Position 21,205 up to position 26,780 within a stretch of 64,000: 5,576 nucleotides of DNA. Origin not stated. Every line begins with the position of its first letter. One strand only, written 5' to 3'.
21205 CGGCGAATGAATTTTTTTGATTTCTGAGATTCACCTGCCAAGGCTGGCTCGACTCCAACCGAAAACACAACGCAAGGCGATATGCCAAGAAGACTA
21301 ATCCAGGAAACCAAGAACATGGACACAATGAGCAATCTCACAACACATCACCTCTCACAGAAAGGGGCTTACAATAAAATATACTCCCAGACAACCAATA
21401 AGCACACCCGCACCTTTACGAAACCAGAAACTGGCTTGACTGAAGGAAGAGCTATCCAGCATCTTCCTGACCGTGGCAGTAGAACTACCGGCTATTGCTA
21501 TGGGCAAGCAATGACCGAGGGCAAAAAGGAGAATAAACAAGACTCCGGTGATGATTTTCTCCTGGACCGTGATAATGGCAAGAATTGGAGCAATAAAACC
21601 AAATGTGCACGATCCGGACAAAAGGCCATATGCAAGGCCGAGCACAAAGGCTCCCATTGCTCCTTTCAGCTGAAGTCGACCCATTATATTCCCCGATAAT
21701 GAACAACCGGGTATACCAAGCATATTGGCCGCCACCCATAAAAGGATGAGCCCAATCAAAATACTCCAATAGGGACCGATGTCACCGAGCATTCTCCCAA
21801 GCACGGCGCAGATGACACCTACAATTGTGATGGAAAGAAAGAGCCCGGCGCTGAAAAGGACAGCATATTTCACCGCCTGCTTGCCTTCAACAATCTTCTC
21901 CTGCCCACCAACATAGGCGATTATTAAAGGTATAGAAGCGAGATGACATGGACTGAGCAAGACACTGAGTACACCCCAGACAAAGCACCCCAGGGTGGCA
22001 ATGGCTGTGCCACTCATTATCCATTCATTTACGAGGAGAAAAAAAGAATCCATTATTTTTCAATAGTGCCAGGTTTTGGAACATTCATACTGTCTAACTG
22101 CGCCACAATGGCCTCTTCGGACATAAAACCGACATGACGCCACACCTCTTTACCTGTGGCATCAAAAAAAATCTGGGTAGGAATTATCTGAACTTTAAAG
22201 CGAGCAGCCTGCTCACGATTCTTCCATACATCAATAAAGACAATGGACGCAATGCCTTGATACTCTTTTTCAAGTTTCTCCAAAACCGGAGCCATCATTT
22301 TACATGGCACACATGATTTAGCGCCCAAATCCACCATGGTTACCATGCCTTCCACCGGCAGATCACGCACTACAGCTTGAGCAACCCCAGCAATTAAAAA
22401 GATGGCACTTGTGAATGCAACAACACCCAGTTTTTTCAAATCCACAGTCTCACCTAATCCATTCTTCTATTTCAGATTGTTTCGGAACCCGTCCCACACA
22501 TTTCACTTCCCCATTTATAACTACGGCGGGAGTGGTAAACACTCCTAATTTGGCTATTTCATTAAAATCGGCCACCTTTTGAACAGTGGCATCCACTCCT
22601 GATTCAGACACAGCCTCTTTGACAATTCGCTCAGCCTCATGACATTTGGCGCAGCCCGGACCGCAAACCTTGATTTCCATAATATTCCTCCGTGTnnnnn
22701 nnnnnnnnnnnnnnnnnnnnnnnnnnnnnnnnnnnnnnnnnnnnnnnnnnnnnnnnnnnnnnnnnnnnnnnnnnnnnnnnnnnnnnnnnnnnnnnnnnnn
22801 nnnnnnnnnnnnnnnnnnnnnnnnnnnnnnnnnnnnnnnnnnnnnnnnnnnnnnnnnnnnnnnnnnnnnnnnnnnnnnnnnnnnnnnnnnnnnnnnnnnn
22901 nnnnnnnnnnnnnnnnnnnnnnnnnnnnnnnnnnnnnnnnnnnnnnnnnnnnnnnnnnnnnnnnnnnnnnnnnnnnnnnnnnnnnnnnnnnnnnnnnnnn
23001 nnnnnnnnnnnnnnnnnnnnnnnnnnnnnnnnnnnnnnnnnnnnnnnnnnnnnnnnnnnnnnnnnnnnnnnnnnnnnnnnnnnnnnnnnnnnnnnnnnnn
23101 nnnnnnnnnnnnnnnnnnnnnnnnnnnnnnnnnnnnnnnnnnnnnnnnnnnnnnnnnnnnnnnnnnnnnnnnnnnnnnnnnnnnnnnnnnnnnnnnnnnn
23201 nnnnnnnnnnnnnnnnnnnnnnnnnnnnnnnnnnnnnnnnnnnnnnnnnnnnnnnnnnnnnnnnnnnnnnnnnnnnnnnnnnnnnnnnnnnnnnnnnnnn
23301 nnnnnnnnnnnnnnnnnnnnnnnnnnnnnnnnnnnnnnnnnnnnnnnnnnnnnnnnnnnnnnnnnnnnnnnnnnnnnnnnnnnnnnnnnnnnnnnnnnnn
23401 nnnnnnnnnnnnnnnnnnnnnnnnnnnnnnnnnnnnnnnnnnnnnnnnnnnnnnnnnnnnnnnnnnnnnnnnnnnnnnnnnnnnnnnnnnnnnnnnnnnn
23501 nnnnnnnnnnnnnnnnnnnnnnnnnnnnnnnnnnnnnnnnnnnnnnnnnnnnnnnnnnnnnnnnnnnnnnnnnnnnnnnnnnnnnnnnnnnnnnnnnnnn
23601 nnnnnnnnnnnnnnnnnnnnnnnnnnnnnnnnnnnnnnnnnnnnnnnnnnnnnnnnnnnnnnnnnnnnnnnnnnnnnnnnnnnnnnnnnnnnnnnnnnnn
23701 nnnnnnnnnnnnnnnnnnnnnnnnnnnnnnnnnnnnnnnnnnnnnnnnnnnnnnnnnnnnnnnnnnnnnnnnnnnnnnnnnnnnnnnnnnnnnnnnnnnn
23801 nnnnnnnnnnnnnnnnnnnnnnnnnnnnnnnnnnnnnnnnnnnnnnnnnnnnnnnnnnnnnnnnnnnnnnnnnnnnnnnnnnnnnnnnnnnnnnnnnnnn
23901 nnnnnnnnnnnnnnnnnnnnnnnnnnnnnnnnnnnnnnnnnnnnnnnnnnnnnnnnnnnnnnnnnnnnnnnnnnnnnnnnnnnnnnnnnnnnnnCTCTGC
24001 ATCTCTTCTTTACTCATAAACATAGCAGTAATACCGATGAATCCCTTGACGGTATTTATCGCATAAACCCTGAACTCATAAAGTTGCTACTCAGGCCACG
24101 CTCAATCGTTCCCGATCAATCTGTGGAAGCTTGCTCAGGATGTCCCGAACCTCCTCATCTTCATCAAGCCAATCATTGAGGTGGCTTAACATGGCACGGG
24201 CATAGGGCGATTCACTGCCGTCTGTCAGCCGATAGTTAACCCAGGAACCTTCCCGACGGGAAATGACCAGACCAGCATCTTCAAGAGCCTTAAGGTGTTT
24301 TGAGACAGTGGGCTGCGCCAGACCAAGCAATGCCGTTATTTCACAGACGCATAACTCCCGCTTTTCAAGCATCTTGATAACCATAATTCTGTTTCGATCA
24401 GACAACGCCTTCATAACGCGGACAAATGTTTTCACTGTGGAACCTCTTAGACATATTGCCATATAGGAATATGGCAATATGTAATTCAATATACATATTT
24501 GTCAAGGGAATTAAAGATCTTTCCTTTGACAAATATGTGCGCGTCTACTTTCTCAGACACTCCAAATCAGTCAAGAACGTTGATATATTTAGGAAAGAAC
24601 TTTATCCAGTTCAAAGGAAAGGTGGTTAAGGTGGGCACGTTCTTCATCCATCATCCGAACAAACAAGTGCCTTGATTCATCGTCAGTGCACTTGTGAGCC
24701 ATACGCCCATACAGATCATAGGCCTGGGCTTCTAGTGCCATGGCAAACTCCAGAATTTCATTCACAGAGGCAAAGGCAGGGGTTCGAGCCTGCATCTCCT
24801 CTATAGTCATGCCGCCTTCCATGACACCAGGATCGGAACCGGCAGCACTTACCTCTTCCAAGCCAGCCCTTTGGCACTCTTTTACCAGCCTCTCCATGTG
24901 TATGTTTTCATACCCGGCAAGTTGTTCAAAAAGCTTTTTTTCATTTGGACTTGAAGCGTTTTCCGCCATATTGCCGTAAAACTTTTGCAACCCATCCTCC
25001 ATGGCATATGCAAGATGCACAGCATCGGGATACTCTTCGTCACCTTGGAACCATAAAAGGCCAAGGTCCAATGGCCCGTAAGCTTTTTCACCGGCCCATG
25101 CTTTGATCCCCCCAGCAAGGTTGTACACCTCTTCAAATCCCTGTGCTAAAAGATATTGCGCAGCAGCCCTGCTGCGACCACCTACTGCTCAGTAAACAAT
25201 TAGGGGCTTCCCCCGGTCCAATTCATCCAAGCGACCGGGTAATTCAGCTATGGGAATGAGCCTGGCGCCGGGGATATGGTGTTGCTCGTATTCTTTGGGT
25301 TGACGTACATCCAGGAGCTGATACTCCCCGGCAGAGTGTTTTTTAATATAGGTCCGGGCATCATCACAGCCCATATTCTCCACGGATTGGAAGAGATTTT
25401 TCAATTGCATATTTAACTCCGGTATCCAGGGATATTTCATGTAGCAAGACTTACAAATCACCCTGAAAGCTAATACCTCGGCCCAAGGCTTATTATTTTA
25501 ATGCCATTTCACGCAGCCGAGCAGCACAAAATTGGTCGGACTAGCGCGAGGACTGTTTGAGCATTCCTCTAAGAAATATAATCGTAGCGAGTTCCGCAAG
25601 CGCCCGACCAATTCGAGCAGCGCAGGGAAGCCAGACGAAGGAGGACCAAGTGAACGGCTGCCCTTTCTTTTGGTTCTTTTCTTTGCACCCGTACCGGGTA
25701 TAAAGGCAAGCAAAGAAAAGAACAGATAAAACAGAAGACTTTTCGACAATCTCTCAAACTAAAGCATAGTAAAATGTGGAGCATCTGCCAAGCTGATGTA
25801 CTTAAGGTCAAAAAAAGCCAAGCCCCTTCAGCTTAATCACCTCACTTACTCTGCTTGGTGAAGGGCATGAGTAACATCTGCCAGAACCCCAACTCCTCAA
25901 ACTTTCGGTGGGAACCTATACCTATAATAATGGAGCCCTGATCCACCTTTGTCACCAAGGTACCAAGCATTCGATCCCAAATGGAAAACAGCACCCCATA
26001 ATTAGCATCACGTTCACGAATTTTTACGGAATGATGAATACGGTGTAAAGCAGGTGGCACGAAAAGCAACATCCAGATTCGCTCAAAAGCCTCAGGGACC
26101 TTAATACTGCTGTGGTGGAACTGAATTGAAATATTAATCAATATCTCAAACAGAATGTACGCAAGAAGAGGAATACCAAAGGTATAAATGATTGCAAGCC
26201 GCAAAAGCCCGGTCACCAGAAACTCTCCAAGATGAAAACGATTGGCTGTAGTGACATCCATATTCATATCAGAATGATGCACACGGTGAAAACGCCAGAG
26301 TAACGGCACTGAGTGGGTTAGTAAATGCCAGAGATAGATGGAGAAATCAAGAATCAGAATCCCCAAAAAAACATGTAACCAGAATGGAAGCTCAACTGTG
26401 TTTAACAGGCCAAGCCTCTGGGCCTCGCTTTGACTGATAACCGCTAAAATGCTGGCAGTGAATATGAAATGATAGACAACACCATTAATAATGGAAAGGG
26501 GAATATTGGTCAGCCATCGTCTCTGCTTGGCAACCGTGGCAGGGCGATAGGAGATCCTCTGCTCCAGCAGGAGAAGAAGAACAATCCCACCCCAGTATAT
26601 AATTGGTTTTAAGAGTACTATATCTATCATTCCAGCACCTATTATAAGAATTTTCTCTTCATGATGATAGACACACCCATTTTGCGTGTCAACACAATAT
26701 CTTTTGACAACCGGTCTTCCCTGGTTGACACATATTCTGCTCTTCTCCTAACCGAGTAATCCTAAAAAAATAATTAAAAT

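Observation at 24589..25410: Rhodanese/ferritin-like fusion gene with in-frame UGA at the catalytic cysteine position plus a SECIS-like hairpin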

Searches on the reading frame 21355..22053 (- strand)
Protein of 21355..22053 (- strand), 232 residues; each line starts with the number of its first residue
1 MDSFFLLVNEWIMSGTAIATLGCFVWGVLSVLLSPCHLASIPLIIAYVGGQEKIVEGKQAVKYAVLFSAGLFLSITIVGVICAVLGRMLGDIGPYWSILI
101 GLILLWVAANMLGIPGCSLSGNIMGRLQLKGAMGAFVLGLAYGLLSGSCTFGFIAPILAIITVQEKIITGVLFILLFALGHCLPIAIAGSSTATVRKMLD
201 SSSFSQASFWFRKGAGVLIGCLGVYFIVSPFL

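Call 7: search_protein_families(library=pfam, proteins=[window:21355-22053:-], max_evalue=0.01)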
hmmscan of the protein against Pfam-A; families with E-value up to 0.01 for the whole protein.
window:21355-22053:- (232 aa): 1 family
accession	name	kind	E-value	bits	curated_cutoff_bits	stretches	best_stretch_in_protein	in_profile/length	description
PF02683.22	DsbD_TM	-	3.7e-12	46.5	27.1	1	21-194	5-187/219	Cytochrome C biogenesis protein transmembrane domain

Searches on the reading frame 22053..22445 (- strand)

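Call 7: search_protein_families(library=pfam, proteins=[window:22053-22445:-], max_evalue=0.01)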
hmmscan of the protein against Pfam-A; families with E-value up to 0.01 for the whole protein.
window:22053-22445:- (130 aa): 5 families
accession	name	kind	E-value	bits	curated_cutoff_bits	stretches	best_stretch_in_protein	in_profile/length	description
PF00085.26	Thioredoxin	-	1.3e-14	54.5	23.5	1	35-118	20-102/103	Thioredoxin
PF13098.12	Thioredoxin_2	-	1.4e-09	38.6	27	1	35-116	7-103/104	Thioredoxin-like domain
PF13728.12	TraF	-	0.0011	19.3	23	1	42-114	138-220/224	F plasmid transfer operon protein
PF14595.12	Thioredoxin_9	-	0.002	18.5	25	1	36-102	44-114/129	Thioredoxin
PF13905.12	Thioredoxin_8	-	0.0039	17.9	27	0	35-87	3-57/94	Thioredoxin-like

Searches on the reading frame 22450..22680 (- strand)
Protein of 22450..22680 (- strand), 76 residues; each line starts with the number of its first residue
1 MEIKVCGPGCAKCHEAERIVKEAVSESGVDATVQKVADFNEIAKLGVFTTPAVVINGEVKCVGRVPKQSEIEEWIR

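Call 7: search_protein_families(library=pfam, proteins=[window:22450-22680:-], max_evalue=0.01)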
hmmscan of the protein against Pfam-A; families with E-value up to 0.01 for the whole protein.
window:22450-22680:- (76 aa): 3 families
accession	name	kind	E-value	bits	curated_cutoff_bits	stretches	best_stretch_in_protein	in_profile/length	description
PF13192.12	Thioredoxin_3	-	1.1e-28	99.5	24.8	1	1-75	1-75/76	Thioredoxin domain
PF06764.17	DUF1223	-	0.0029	18.1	30.7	0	44-73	66-93/202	Protein of unknown function (DUF1223)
PF00462.30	Glutaredoxin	-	0.0088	16.7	22.9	0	8-59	7-59/60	Glutaredoxin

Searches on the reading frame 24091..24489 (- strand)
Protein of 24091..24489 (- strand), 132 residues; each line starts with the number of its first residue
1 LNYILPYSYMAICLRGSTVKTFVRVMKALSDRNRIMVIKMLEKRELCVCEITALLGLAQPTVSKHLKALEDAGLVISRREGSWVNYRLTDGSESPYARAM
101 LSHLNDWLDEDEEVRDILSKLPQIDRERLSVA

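Call 7: search_protein_families(library=pfam, proteins=[window:24091-24489:-], max_evalue=0.01)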
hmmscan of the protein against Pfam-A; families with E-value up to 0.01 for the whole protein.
window:24091-24489:- (132 aa): 14 families
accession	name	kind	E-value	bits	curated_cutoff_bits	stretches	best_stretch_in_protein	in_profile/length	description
PF01022.26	HTH_5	-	8.1e-18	64.5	22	1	31-76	1-46/47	Bacterial regulatory protein, arsR family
PF12840.13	HTH_20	-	4.1e-10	39.9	27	1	29-76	1-49/51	Helix-turn-helix domain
PF13545.12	HTH_Crp_2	-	2.7e-05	24.5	27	1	50-79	27-56/70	Crp-like helix-turn-helix domain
PF13412.12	HTH_24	-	5.2e-05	23.2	21.9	1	50-75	22-47/48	Winged helix-turn-helix DNA-binding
PF01047.28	MarR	-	9e-05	22.7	24.6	1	49-79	21-51/59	MarR family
PF12802.13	MarR_2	-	0.0001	22.8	27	1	50-80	25-55/61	MarR family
PF13384.12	HTH_23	-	0.00031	20.9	24.6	1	29-74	2-46/50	Homeodomain-like domain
PF25213.1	HVO_A0261_N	-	0.00033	20.9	35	1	32-89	11-64/86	HVO_A0261 N-terminal domain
PF01978.25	TrmB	-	0.00039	20.7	25.6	1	39-81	16-58/68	Sugar-specific transcriptional regulator TrmB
PF09339.16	HTH_IclR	-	0.00094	19.3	22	1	45-75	18-48/52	IclR helix-turn-helix domain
PF01638.23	HxlR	-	0.0022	18.3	20.8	1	30-110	3-85/91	HxlR-like helix-turn-helix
PF13551.12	HTH_29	-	0.0028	18.2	28.1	1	34-91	1-61/64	Winged helix-turn helix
PF25212.1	HVO_A0114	-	0.0028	17.9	27.6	1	21-82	12-73/84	HVO_A0114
PF00126.33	HTH_1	-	0.0039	17.6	26.6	0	55-71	23-39/60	Bacterial regulatory helix-turn-helix protein, lysR family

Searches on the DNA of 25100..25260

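Call 79: search_rna_families(source=window, start=25100, end=25260, threshold=evalue, max_evalue=10)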
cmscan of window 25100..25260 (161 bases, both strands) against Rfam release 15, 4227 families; matches with E-value up to 10: 2.
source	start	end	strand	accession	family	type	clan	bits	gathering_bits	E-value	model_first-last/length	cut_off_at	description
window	25195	25260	-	RF03483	MIR319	Gene; miRNA;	-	13.2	54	3.8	24-92/92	5'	MIR319 microRNA precursor family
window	25177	25200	-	RF02175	SMAD5-AS1_3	Gene; lncRNA;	-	12.1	60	0.99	102-125/125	no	SMAD5 antisense RNA 1 conserved region 3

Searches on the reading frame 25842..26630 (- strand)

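Call 7: search_protein_families(library=pfam, proteins=[window:25842-26630:-], max_evalue=0.01)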
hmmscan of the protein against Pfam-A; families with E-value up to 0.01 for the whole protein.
window:25842-26630:- (262 aa): 1 family
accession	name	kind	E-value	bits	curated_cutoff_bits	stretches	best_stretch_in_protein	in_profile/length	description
PF04116.19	FA_hydroxylase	-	7.4e-27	94.8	31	1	88-224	2-132/132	Fatty acid hydroxylase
